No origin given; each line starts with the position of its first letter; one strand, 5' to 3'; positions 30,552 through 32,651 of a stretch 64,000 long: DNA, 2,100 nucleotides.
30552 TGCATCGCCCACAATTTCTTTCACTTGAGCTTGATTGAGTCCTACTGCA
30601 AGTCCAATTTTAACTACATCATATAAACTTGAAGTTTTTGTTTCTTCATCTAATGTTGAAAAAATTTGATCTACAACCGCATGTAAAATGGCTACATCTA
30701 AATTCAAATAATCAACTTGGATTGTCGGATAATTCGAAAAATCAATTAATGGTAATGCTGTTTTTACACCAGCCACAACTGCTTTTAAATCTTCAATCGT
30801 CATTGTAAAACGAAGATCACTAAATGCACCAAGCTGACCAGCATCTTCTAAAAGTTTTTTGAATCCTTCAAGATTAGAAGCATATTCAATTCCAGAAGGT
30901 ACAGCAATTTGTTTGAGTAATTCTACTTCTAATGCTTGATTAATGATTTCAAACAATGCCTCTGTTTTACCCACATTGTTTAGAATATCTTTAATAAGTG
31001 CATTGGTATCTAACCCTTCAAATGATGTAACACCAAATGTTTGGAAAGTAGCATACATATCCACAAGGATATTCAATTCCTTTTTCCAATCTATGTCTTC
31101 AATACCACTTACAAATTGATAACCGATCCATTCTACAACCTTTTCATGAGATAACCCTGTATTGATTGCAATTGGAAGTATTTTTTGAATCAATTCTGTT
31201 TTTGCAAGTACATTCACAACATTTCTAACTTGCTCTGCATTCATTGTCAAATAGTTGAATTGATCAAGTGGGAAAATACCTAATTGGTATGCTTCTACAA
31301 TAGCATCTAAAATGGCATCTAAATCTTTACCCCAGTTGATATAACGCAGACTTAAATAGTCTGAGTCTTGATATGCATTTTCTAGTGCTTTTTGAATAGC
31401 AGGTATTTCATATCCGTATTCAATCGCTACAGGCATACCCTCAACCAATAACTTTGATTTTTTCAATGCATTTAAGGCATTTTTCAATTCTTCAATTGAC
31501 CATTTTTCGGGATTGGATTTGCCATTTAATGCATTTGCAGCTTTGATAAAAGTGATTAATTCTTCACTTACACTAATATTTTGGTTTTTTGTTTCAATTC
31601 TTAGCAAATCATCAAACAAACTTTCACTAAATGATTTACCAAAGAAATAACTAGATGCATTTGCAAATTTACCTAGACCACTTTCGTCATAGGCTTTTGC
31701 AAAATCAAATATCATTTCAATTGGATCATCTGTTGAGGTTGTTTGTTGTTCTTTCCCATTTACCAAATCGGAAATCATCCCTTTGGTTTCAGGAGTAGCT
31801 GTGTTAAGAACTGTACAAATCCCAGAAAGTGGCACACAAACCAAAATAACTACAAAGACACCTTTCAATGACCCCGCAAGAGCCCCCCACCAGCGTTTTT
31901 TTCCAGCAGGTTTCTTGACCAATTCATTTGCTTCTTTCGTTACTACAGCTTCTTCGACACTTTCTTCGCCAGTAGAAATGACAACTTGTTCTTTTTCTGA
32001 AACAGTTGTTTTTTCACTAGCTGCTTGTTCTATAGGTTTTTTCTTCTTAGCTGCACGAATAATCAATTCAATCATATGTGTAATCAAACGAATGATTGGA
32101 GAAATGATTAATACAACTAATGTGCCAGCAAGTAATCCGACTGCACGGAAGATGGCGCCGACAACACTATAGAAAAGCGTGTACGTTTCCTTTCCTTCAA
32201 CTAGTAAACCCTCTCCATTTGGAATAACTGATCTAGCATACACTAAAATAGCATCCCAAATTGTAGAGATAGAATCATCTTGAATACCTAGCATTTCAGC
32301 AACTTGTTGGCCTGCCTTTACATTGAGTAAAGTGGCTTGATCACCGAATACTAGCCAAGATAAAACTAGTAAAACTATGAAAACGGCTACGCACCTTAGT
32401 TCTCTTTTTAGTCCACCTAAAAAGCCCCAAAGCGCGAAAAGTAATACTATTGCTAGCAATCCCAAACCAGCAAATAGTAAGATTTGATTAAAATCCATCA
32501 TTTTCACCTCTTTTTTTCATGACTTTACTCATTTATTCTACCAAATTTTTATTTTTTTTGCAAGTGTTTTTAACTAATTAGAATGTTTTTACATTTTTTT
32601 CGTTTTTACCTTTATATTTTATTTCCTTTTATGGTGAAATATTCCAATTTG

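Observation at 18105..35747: Tandem paralogous giant proteins (~1,000 aa + 4,800 aa): CvpA-like membrane anchor fused to an enormous acidic helical-repeat region, with no recognisable functional domain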

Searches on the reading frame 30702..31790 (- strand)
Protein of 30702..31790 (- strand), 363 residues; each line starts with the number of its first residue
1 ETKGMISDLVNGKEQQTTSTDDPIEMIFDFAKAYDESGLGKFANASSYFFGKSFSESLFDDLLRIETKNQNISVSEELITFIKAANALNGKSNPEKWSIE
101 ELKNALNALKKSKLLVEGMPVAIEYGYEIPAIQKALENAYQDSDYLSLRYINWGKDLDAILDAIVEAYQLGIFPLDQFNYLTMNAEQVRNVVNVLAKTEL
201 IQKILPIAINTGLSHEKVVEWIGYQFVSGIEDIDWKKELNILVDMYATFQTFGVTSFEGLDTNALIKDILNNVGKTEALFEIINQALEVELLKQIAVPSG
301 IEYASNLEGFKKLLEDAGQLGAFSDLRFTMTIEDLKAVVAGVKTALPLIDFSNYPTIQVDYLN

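Call 80: search_protein_families(library=pfam, proteins=[window:30702-31790:-], max_evalue=0.1)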
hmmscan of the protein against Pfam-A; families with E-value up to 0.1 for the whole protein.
window:30702-31790:- (363 aa): 0 families

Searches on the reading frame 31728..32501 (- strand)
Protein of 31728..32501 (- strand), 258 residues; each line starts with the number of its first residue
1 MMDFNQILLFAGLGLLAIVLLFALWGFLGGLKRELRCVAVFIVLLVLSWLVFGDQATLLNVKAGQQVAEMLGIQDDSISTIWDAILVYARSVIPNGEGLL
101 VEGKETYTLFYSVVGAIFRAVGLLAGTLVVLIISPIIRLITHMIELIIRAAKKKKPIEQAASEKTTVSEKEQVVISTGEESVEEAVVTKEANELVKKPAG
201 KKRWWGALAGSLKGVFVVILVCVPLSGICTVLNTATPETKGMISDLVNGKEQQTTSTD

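Call 40: search_protein_families(library=pfam, alignment_id=A2, max_evalue=0.1)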
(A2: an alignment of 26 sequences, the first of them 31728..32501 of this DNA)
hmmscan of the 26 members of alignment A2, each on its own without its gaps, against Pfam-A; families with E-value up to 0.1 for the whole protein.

A. member 1, window:31728-32501:- (258 aa): 1 family
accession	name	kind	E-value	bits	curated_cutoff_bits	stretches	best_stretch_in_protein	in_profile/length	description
PF25581.1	AsqO_C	-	0.052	14.1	27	1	163-214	68-117/131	AsqO-like, C-terminal domain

B. families by the number of members that match (of 26 scanned): 23 families
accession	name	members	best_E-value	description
PF02674.22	Colicin_V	11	0.00017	Colicin V production protein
PF04277.18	OAD_gamma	2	0.028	Oxaloacetate decarboxylase, gamma chain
PF19529.4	DUF6057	2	0.051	Family of unknown function (DUF6057)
PF07219.19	HemY_N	1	0.0052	HemY protein N-terminus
PF04103.21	CD20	1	0.0054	CD20-like family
PF04654.17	DUF599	1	0.0068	Protein of unknown function, DUF599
PF20456.3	DUF6709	1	0.007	Family of unknown function (DUF6709)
PF22251.1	PFF1_TM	1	0.0079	Vacuolar membrane protease, transmembrane domain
PF03899.21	ATP-synt_I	1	0.0084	ATP synthase I chain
PF00335.26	Tetraspanin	1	0.014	Tetraspanin family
PF14257.11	DUF4349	1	0.014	Domain of unknown function (DUF4349)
PF08570.15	DUF1761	1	0.016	Protein of unknown function (DUF1761)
PF00664.28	ABC_membrane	1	0.017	ABC transporter transmembrane region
PF16479.10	DUF5056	1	0.023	Domain of unknown function (DUF5056)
PF12725.13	DUF3810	1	0.049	Protein of unknown function (DUF3810)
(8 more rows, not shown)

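Call 42: find_homologous_proteins(query=A2, max_evalue=0.01)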
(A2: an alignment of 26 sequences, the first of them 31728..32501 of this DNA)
Query A2 (26 sequences) (258 aa, profile of the alignment): 17 proteins with E <= 0.01 among 8000 candidates.
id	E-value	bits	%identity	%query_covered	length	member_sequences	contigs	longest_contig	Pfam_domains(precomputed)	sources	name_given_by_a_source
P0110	6.9e-59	217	63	92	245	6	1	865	-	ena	-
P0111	6.9e-57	210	69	93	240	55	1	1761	-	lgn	-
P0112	1.1e-55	206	60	97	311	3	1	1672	-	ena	-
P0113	3.5e-53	198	60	97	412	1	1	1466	-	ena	-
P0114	6.4e-48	181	44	93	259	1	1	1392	-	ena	-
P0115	2.0e-44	170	47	88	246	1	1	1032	-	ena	-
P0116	1.8e-43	166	64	77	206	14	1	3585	-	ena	-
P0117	2.4e-43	166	74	60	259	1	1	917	-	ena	-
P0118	2.0e-41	160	59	78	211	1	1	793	-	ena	-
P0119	2.6e-34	137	70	53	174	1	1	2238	-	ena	-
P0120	2.7e-34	136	57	57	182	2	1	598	-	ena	-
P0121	9.4e-34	135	51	69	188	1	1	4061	-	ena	-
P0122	4.9e-33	132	71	52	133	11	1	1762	-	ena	-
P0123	1.6e-32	131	69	52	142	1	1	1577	-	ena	-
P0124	2.0e-28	117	57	53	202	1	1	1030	-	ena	-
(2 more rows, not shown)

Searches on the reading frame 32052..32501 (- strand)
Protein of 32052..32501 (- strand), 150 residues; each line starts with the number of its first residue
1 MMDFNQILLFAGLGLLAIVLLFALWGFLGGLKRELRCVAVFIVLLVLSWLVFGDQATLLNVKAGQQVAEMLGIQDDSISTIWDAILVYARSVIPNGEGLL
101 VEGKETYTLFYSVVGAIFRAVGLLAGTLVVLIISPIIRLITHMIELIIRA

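Call 48: find_related_loci(query=A3, collection=genome_contigs, flank=10000)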
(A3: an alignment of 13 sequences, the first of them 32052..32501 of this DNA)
Query A3 (150 aa) in genome_contigs; peptide patterns used: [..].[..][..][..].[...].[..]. (x = any residue, [..] = any of these).
32 stretches matched a pattern; 23 encode a relative of the query (tblastn E <= 1e-3); 23 distinct loci.
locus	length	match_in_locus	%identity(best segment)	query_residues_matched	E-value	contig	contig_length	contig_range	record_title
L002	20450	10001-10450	97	1-150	5e-94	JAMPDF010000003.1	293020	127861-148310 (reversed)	MAG: Prevotella sp. isolate NALB_7821b_9 Scaffold_#3__SCF_003__292736_bp, whole genome shotgun sequence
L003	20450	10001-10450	95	1-150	3e-85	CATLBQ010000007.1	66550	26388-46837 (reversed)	MAG TPA_asm: uncultured Bacilli bacterium isolate MGG03213_1680015441 genome assembly, contig: ERR2497921_93, whole geno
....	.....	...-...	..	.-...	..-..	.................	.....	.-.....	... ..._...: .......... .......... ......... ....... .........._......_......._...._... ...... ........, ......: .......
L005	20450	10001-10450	78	1-150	6e-68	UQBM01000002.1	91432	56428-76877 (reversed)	uncultured Mollicutes bacterium isolate UMGS116 genome assembly, contig: NODE_32_length_91432_cov_45.759436, whole genom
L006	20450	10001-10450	77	1-150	2e-67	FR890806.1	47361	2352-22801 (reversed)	Staphylococcus sp. CAG:324 genomic scaffold, scf16, whole genome shotgun sequence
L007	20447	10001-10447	73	1-149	3e-65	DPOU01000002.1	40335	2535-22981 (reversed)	MAG TPA_asm: Acholeplasmatales bacterium isolate UBA11505 contig_4424, whole genome shotgun sequence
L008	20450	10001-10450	75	1-150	2e-63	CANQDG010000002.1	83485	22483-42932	MAG: uncultured Bacilli bacterium isolate Lapin-005__bin89 genome assembly, contig: Lapin-005__NODE_298_length_83485_cov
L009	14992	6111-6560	76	1-150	8e-54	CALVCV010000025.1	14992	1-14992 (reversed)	MAG: uncultured Bacilli bacterium isolate BRZ_BF__bin145 genome assembly, contig: BRZ_BF__NODE_5674_length_14992_cov_11.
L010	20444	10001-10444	66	1-148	4e-49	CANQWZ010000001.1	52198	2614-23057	MAG: uncultured Bacilli bacterium isolate Lapin-020__bin112 genome assembly, contig: Lapin-020__NODE_622_length_52198_co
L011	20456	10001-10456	56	1-150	4e-43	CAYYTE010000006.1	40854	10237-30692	MAG TPA_asm: uncultured Staphylococcaceae bacterium isolate binchicken_co154_124 genome assembly, contig: NODE_1175_leng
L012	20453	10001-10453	57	1-149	5e-39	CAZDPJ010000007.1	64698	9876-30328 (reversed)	MAG TPA_asm: uncultured Staphylococcaceae bacterium isolate SRP313737_co1_111 genome assembly, contig: NODE_741_length_6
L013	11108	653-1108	59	1-149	6e-35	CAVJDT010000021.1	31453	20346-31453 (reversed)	Bacillota bacterium isolate H07681-L1_cleanbin_000020 genome assembly, contig: Spades_H07681-L1_contig_799, whole genome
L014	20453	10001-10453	57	1-149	2e-32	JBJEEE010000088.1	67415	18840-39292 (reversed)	MAG: Bacilli bacterium isolate LOHA10_bin.030 NODE_55_length_67415_cov_9.421170, whole genome shotgun sequence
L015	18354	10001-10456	58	1-150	3e-31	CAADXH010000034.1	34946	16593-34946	MAG TPA_asm: Bacilli bacterium, isolate HGM10607, WGS project CAADXH010000000 data, contig: ERS396321_61_k85_30707, whol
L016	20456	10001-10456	57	1-149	2e-31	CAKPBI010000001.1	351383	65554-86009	MAG: uncultured Bacilli bacterium isolate REFINED_METABAT215_TOP10_CONTIGS_1500_ASSEMBLY_K77_MERGED__Hadza_MoBio_hadza-I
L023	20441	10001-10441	40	1-148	3e-16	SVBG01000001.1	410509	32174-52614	MAG: Erysipelotrichaceae bacterium isolate SIG222 NODE_14_length_410509_cov_9.107456, whole genome shotgun sequence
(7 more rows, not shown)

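Call 91: search_protein_families(library=pfam, proteins=[L023:5685-9080:+, L023:4522-4809:+, L023:4989-5276:+, L007:8448-9713:+], max_evalue=0.01)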
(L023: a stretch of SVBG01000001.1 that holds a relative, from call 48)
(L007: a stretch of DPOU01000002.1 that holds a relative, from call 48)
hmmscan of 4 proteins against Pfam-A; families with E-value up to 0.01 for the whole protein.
L023:5685-9080:+ (1131 aa): 6 families
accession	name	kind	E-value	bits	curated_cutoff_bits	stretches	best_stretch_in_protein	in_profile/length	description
PF13306.12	LRR_5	-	1.7e-179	587.5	27.7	8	968-1095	3-127/127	BspA type Leucine rich repeat region (6 copies)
PF13855.12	LRR_8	-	3.6e-36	123.1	27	2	1034-1078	13-58/61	Leucine rich repeat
PF18998.6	Flg_new_2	-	2e-09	37.7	23.6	1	215-270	15-71/73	Divergent InlB B-repeat domain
PF23952.1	LRR_EndoS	-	6.9e-06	26.7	27.9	0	909-970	37-98/116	Endo-beta-N-acetylglucosaminidase EndoS LRR domain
PF07532.17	Big_4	-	1.9e-05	24.6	22.1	1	290-332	13-57/59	Bacterial Ig-like domain (group 4)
PF09479.16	Flg_new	-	0.0016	18.9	27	1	218-266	15-64/65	Listeria-Bacteroides repeat domain (List_Bact_rpt)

L023:4522-4809:+ (95 aa): 0 families

L023:4989-5276:+ (95 aa): 0 families

L007:8448-9713:+ (421 aa): 1 family
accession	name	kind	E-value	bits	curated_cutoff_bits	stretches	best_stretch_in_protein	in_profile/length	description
PF02368.24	Big_2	-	6.3e-08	32.9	22.8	1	350-408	13-72/79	Bacterial Ig-like domain (group 2)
